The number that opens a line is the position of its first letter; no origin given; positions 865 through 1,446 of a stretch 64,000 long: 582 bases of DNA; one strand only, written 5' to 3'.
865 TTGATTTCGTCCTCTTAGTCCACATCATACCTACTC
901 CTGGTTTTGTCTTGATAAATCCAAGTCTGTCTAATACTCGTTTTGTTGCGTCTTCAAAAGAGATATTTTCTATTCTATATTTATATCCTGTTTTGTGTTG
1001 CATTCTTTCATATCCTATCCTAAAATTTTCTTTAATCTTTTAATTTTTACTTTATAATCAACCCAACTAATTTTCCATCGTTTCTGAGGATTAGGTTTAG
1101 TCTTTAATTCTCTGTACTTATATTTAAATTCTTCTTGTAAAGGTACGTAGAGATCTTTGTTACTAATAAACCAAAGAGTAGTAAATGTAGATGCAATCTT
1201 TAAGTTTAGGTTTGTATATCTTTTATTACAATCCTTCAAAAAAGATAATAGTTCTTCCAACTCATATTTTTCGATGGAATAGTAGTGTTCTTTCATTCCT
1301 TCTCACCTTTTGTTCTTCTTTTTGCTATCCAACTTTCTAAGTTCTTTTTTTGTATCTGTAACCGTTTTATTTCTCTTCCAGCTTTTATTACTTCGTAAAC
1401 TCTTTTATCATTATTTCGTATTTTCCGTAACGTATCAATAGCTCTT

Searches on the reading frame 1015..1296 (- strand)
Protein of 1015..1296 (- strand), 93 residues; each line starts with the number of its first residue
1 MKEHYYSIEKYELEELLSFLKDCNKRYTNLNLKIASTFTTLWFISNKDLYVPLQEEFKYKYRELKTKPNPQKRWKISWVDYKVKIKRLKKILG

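Call 72: find_encoding_contigs(protein=window:1015-1296:-, flank=10000, max_places=1)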
Protein window:1015-1296:- (93 aa): 4 contigs read that carry it; 1 place shown.
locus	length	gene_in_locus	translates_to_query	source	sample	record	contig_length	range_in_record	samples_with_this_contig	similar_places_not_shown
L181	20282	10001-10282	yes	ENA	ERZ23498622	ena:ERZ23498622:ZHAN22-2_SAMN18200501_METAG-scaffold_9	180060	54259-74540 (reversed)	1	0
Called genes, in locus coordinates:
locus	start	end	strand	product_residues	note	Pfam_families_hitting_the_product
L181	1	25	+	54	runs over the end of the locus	-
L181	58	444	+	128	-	-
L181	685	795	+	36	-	-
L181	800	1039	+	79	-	-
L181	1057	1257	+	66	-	-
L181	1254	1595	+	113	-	PF11195:Tad2-like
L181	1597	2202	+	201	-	PF01478:Peptidase_A24, PF06847:Arc_PepC_II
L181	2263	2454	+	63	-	-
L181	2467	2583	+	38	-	-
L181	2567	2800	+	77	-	-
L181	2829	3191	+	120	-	-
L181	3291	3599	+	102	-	-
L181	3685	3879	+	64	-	-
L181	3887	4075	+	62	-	-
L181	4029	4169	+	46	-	-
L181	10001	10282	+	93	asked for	-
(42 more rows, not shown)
